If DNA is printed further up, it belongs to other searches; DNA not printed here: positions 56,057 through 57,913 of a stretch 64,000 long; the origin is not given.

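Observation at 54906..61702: AraC-linked locus encoding three secreted proteins, two without recognisable families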

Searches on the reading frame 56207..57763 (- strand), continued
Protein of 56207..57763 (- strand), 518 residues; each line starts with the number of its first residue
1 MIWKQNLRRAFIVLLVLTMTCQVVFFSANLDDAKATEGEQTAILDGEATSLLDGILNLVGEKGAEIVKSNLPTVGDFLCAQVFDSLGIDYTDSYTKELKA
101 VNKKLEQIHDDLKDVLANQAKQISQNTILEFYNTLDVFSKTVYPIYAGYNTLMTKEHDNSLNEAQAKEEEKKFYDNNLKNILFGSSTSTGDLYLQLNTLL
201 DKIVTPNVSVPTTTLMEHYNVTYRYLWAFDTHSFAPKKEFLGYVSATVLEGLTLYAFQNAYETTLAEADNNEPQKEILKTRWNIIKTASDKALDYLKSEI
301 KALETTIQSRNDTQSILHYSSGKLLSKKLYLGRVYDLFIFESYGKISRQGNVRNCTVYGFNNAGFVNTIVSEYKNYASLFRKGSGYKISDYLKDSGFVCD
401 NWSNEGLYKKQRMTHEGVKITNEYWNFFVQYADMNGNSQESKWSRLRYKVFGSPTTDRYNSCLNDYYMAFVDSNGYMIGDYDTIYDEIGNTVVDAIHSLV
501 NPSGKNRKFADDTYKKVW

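Call 45: search_protein_families(library=pfam, proteins=[L014:1917-2408:+, L017:7308-7835:+, L010:10-4449:+, L010:7627-8523:+, L009:6232-7401:+, L009:5286-6158:+, L011:3035-3868:-, L009:11076-11630:-, L013:6810-8921:-], max_evalue=0.01)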
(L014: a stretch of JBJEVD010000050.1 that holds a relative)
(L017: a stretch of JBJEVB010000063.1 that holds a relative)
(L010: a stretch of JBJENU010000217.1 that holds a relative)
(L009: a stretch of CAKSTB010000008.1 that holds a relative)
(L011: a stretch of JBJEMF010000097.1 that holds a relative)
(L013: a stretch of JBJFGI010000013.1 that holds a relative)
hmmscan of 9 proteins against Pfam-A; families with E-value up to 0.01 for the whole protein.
L014:1917-2408:+ (163 aa): 0 families

L017:7308-7835:+ (175 aa): 0 families

L010:10-4449:+ (1479 aa): 1 family
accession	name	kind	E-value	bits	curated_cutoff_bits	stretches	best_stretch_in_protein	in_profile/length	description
PF07523.18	Big_3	-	1.2e-13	51.5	21.2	4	770-836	4-68/68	Bacterial Ig-like domain (group 3)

L010:7627-8523:+ (298 aa): 2 families
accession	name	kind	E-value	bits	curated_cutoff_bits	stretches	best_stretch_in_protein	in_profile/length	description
PF02588.21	YitT_membrane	-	7.6e-49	166.3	24.3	1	20-234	2-204/205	Uncharacterised 5xTM membrane BCR, YitT family COG1284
PF10035.14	DUF2179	-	3.7e-15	55.9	22.8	1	242-293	3-54/55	Uncharacterized protein conserved in bacteria (DUF2179)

L009:6232-7401:+ (389 aa): 2 families
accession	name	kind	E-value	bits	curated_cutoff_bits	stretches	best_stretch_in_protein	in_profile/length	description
PF00155.27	Aminotran_1_2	-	1.3e-34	120.4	19.7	1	32-378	10-361/361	Aminotransferase class I and II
PF01212.27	Beta_elim_lyase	-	0.0007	19.4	27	1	137-195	103-168/288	Beta-eliminating lyase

L009:5286-6158:+ (290 aa): 1 family
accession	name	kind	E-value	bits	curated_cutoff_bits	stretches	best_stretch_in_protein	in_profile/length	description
PF12541.14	DUF3737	-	9.6e-130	432.2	23.9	1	3-276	2-275/275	Protein of unknown function (DUF3737)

L011:3035-3868:- (277 aa): 2 families
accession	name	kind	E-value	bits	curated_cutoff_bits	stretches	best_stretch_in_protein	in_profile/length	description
PF04607.23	RelA_SpoT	-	1e-32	113.2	27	1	91-211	1-111/113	Region found in RelA / SpoT proteins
PF25785.1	TPR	-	0.0096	16.7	27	0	214-255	13-54/110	Nucleoprotein TPR-like domain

L009:11076-11630:- (184 aa): 0 families

L013:6810-8921:- (703 aa): 3 families
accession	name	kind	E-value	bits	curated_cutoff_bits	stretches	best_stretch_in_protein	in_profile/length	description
PF02518.31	HATPase_c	-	1.5e-16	61.2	26.4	1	594-700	3-109/111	Histidine kinase-, DNA gyrase B-, and HSP90-like ATPase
PF14501.12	HATPase_c_5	-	0.0001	22.6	22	1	597-692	6-94/102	GHKL domain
PF13581.12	HATPase_c_2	-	0.00011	22.7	27.4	1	605-675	40-107/127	Histidine kinase-like ATPase domain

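Call 46: search_protein_representatives(alignment_id=A1)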
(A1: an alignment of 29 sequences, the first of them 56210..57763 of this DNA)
Query: 29 sequences, 515 profile positions. Proteins with E-value up to 0.001 (for the whole library): 54; up to 1e-10: 50; up to 1e-30: 29. The best 54 are listed.
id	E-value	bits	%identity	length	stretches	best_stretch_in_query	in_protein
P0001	1.9e-225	765.5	-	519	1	1-515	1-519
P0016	1.0e-205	700.4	-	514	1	1-515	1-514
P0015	4.7e-205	698.2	-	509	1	30-515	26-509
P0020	2.6e-196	669.4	-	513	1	1-515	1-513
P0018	5.5e-195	665.0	-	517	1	1-515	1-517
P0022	5.8e-194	661.6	-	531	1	3-515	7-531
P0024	7.9e-184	628.2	-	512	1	1-515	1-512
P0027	6.8e-169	578.9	-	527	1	2-514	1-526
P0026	1.8e-158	544.6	-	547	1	4-515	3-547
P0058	2.1e-146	504.7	-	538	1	3-515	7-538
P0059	5.5e-124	430.7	-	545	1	4-515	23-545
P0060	9.1e-80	284.9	-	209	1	1-219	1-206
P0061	1.8e-78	280.6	-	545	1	3-514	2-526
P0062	4.4e-65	236.4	-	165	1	1-165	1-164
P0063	2.6e-56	207.5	-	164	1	100-255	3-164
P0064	4.1e-54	200.2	-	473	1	93-495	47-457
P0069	1.9e-42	161.7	-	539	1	44-486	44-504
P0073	2.7e-33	131.6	-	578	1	49-500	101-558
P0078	1.0e-27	113.1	-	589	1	81-448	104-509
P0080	9.5e-27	109.9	-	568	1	1-513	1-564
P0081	1.1e-26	109.7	-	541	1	9-496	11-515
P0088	3.8e-23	98.0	-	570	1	7-442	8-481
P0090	2.2e-22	95.5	-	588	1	36-482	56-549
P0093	1.4e-18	83.0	-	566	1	1-449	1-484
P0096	1.0e-16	76.8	-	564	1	8-490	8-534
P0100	1.2e-08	50.2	-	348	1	80-250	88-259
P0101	1.2e-07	46.9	-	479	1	80-307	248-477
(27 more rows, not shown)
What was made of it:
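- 56207..57763 (-): A: a 518-aa exported protein. Layout: signal peptide (1-28); the most conserved segment (about 45-96); a long helical bundle (91-313); a C-terminal alpha/beta domain (315-518) ending in GKVW. NCBI lists it as MBQ2714187.1, 'hypothetical protein'. 54 representatives among 1.84e9 proteins (call 46).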

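Call 47: search_protein_families(library=pfam, proteins=[P0064, P0073, P0078, P0080, P0088, P0090, P0093, P0096, P0100, P0101], max_evalue=0.1)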
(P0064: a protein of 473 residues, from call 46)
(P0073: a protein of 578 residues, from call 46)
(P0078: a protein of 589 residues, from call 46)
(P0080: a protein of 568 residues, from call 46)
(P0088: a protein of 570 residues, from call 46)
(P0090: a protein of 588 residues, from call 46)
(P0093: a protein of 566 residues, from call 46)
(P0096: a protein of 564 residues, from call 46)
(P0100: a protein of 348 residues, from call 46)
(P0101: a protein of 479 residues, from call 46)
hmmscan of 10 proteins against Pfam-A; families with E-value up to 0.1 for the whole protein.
P0064 (473 aa): 0 families

P0073 (578 aa): 3 families
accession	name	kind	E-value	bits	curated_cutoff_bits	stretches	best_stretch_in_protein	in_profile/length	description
PF06013.18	WXG100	-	0.0018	19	27.3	1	141-178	42-79/86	Proteins of 100 residues with WXG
PF05531.17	NPV_P10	-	0.035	15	29.8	0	150-175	35-60/75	Nucleopolyhedrovirus P10 protein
PF10483.15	Elong_Iki1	-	0.075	13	22.5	0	231-307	80-157/292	Elongator subunit Iki1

P0078 (589 aa): 4 families
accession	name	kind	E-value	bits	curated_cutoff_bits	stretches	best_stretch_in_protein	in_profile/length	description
PF06009.19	Laminin_II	-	0.0093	16.4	33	0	118-165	32-80/138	Laminin Domain II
PF04513.17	Baculo_PEP_C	-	0.015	15.8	38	0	117-161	38-80/140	Baculovirus polyhedron envelope protein, PEP, C terminus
PF08651.15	DASH_Duo1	-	0.032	14.5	25.4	0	114-153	4-43/74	DASH complex subunit Duo1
PF05531.17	NPV_P10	-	0.09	13.7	29.8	0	131-167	21-58/75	Nucleopolyhedrovirus P10 protein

P0080 (568 aa): 1 family
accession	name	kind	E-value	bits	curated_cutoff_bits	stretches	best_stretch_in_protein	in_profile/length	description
PF04513.17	Baculo_PEP_C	-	0.0096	16.4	38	0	268-317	47-92/140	Baculovirus polyhedron envelope protein, PEP, C terminus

P0088 (570 aa): 1 family
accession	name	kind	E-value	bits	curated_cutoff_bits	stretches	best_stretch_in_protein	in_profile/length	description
PF13256.11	DUF4047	-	0.087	13.3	22.1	0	96-184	20-106/125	Domain of unknown function (DUF4047)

P0090 (588 aa): 1 family
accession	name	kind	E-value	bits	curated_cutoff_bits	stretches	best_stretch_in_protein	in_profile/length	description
PF14712.11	Snapin_Pallidin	-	0.053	14.4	29.6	0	291-343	14-68/89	Snapin/Pallidin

P0093 (566 aa): 0 families

P0096 (564 aa): 0 families

P0100 (348 aa): 2 families
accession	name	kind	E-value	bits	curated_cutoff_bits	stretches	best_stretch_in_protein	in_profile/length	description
PF15554.11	FSIP1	-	0.026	14.1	27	1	81-136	298-353/396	FSIP1 family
PF23345.1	NUP160_helical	-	0.054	13.2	27.5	1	91-189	14-110/231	Nucleoporin NUP160, helical domain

P0101 (479 aa): 4 families
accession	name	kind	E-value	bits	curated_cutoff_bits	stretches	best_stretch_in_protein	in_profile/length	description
PF00521.26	DNA_topoisoIV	-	3.8e-56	191.2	31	1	4-275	162-424/432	DNA gyrase/topoisomerase IV, subunit A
PF21097.3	SR_plectin_7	-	0.036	14.9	27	0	262-311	47-98/116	Spectrin repeat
PF09478.16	CBM49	-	0.065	14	23.4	0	282-322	13-52/80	Carbohydrate binding domain CBM49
PF21386.2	IntS11_C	-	0.077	13.8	27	0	321-369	14-65/92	Integrator IntS11, C-terminal domain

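Call 50: fold_search(model_id=the predicted structure, library=viral)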
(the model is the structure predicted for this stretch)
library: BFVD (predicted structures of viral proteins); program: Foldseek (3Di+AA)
matches with E <= 10: 673; with E <= 0.001: 0
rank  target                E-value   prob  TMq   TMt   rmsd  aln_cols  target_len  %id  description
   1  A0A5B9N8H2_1          2.0e-03  0.69  0.12  0.07  33.1       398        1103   11  (no name in the UniProt tables at hand)
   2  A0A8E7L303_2          4.3e-03  0.25  0.09  0.07  23.6       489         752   10  Tail protein [Enterococcus phage 113]
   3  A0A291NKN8            6.6e-03  0.30  0.13  0.07  48.4       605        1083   10  Tail fiber protein [Salmonella phage SP01]
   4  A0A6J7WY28            7.4e-03  0.21  0.10  0.08  32.4       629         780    9  Uncharacterized protein [uncultured Caudovirales phage]
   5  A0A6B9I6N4            8.7e-03  0.51  0.11  0.12  52.8       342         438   14  ORF32 [Cydia pomonella granulosis virus]
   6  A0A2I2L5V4            1.2e-02  0.23  0.08  0.07  23.1       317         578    9  Ribonuclease III [Orpheovirus IHUMI-LCC2]
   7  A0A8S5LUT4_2          1.4e-02  0.16  0.10  0.08  55.8       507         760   12  Tail protein [Siphoviridae sp. ctMsr1]
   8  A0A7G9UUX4            2.1e-02  0.35  0.15  0.09  44.2       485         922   11  (no name in the UniProt tables at hand)
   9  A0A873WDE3            2.4e-02  0.41  0.09  0.24  16.6       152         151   10  Uncharacterized protein [Burkholderia phage Mana]
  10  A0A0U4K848            3.8e-02  0.44  0.12  0.14  46.1       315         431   13  Uncharacterized protein [Arthrobacter phage Jasmine]
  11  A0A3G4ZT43            5.0e-02  0.16  0.10  0.10  48.7       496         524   11  Uncharacterized protein [Terrestrivirus sp.]
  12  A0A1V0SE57            5.6e-02  0.41  0.10  0.15  19.5       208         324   10  Uncharacterized protein [Indivirus ILV1]
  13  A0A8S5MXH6            6.2e-02  0.30  0.15  0.14  54.4       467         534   12  Uncharacterized protein [Myoviridae sp. ctRRy11]
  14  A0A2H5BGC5            7.3e-02  0.13  0.15  0.12  67.2       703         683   12  Tail fiber protein [Vibrio phage Ceto]
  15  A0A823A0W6            8.1e-02  0.33  0.11  0.15  29.8       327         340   10  (no name in the UniProt tables at hand)
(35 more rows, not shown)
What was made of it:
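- Tried and rejected: The BFVD search gave nothing significant (call 50).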

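Call 61: find_related_loci(query=A3, collection=metagenome_contigs, flank=6000)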
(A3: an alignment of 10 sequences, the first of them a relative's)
Query A3 (568 aa) in metagenome_contigs; peptide patterns used: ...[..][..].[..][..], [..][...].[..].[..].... (x = any residue, [..] = any of these).
61 stretches matched a pattern, but none encodes a relative of the query by tblastn (E <= 1e-3).
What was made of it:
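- Tried and rejected: The distant-clade alignment found nothing (call 61).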

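Call 62: find_encoding_contigs(protein=P0080, flank=6000, max_places=2)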
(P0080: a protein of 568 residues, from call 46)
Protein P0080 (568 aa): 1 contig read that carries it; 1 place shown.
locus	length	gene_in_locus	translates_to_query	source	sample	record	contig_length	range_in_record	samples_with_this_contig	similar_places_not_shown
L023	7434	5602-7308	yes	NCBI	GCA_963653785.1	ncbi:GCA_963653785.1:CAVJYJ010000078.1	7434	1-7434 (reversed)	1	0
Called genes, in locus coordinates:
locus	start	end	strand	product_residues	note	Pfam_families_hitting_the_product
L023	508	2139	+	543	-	PF20720:nSTAND3, PF07728:AAA_5, PF28529:McrB_lid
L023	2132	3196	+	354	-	PF10117:McrBC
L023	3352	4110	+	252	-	PF12724:Flavodoxin_5 (faint), PF13183:Fer4_8 (faint), PF12838:Fer4_7 (faint), PF00037:Fer4 (faint), PF13484:Fer4_16 (faint)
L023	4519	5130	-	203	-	PF00132:Hexapep, PF14602:Hexapep_2 (weak)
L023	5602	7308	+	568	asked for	-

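Call 63: find_encoding_contigs(protein=P0081, flank=6000, max_places=3)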
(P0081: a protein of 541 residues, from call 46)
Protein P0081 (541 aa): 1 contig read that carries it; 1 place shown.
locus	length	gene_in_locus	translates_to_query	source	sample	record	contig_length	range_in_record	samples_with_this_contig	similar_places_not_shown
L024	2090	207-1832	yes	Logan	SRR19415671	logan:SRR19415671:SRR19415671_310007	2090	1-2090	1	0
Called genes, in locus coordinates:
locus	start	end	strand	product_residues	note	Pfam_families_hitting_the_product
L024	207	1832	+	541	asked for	-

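Call 64: find_encoding_contigs(protein=P0069, flank=6000, max_places=3)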
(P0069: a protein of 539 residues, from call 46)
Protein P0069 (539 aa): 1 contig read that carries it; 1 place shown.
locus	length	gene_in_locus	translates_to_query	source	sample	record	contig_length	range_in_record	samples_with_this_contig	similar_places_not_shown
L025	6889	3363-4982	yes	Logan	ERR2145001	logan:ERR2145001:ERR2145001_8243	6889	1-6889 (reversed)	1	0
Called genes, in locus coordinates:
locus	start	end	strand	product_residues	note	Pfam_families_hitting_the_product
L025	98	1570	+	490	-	PF04326:SLFN_AlbA_2, PF13749:HATPase_c_4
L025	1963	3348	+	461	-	-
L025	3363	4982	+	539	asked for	-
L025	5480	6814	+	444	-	PF04326:SLFN_AlbA_2, PF13749:HATPase_c_4, PF12802:MarR_2 (weak), PF13412:HTH_24 (weak)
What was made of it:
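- Some distant relatives lie in conflict-type neighbourhoods: McrBC with nSTAND3, and Schlafen/AlbA_2 genes (calls 62, 64). The distribution is accessory and strain-variable, and some distant relatives sit in defence-island-like neighbourhoods (calls 62, 64).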

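Call 68: find_related_loci(query=A1, collection=metagenome_contigs, flank=8000)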
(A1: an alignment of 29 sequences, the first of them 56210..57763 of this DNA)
Query A1 (518 aa) in metagenome_contigs; peptide patterns used: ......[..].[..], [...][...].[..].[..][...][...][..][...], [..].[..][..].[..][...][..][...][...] (x = any residue, [..] = any of these).
202 stretches matched a pattern; 1 encode a relative of the query (tblastn E <= 1e-3); 1 distinct loci.
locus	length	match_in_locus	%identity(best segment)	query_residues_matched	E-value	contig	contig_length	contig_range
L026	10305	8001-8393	38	3-121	4e-22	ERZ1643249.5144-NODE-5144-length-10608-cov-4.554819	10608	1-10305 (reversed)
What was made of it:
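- Tried and rejected: The A alignment found one truncated locus (call 68).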

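Call 69: search_protein_families(library=padloc, proteins=[window:56207-57763:-, P0080, P0069, L025:1963-3348:+], max_evalue=0.1)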
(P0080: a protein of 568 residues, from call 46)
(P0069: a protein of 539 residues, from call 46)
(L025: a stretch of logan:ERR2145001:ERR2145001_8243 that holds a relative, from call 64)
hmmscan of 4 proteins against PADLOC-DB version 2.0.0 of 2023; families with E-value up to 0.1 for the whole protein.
window:56207-57763:- (518 aa): 0 families

P0080 (568 aa): 0 families

P0069 (539 aa): 0 families

L025:1963-3348:+ (461 aa): 0 families

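Call 70: search_protein_families(library=phrogs, proteins=[window:56207-57763:-, P0080, P0069, L025:1963-3348:+], max_evalue=0.1)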
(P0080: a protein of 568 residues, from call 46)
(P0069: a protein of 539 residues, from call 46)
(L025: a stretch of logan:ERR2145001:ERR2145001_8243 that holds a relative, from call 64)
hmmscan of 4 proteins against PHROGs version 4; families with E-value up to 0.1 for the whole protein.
window:56207-57763:- (518 aa): 2 families
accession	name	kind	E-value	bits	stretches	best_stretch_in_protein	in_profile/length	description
phrog_36172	-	unknown function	0.094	13.1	0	258-325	31-102/296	-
phrog_1363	-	unknown function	0.097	14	0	266-321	78-133/139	-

P0080 (568 aa): 0 families

P0069 (539 aa): 1 family
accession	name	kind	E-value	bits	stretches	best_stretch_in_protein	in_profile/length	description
phrog_9078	-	unknown function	0.077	13.8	0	1-33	1-33/115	-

L025:1963-3348:+ (461 aa): 0 families

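Call 77: search_protein_families(library=pfam, alignment_id=A1, max_evalue=1)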
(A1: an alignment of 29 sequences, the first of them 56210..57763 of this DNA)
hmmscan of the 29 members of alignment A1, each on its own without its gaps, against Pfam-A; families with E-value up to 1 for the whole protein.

A. member 1, window:56210-57763:- (518 aa): 4 families
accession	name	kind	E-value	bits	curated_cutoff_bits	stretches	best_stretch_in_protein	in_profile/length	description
PF14576.11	SEO_N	-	0.0011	18.7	27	1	89-141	231-285/287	Sieve element occlusion N-terminus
PF17528.7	HdcB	-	0.094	13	30.4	0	99-167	10-80/174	Histidine decarboxylase maturation protein HdcB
PF12176.13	MtaB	-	0.14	11.4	25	1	398-453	305-358/460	Methanol-cobalamin methyltransferase B subunit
PF17279.8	DUF5344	-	0.21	12.6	27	0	99-152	9-62/87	Family of unknown function (DUF5344)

B. families by the number of members that match (of 29 scanned): 47 families (the first 25 are shown)
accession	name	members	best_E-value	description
PF23100.1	DUF2096_N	9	0.0044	DUF2096 N-terminal four-helical bundle domain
PF14576.11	SEO_N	3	0.0011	Sieve element occlusion N-terminus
PF17279.8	DUF5344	3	0.042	Family of unknown function (DUF5344)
PF01519.22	DUF16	3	0.084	Protein of unknown function DUF16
PF10303.14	DUF2408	3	0.14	Protein of unknown function (DUF2408)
PF05549.16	Allexi_40kDa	2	0.028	Allexivirus 40kDa protein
PF20541.3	DUF6756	2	0.035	Family of unknown function (DUF6756)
PF13800.11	Sigma_reg_N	2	0.056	Sigma factor regulator N-terminal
PF24611.2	Spectrin_Anc-1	2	0.064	Nuclear anchorage protein 1, spectrin-like repeat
PF00335.26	Tetraspanin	2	0.11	Tetraspanin family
PF06419.17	COG6_N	2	0.11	Conserved oligomeric complex COG6, N-terminal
PF24915.1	Spectrin_SESTD1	1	0.0011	SESTD1-like, spectrin repeat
PF01068.26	DNA_ligase_A_M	1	0.0025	ATP dependent DNA ligase domain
PF20649.3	COG5_C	1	0.0031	Conserved oligomeric Golgi complex subunit 5, C-terminal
PF12726.12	SEN1_N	1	0.0034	SEN1 N terminal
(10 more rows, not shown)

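Call 84: search_dna_similar(query=window:56207-57763:-, collection=plasmids, mode=protein, max_evalue=0.001, max_rows=10)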
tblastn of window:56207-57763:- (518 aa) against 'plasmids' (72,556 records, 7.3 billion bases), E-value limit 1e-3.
No match.

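Call 85: search_dna_similar(query=window:56207-57763:-, collection=phages, mode=protein, max_evalue=0.001, max_rows=10)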
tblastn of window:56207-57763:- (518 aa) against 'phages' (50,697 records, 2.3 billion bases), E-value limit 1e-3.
No match.

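Call 86: find_related_loci(query=A1, collection=viral_contigs, flank=8000)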
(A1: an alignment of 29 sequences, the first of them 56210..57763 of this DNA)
Query A1 (518 aa) in viral_contigs; peptide patterns used: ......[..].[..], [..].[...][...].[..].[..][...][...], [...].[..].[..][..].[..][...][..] (x = any residue, [..] = any of these).
39 stretches matched a pattern, but none encodes a relative of the query by tblastn (E <= 1e-3).
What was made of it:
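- There are no PADLOC or PHROGs hits and no phage, plasmid or IMG/VR occurrences (calls 69, 70, 84-86).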
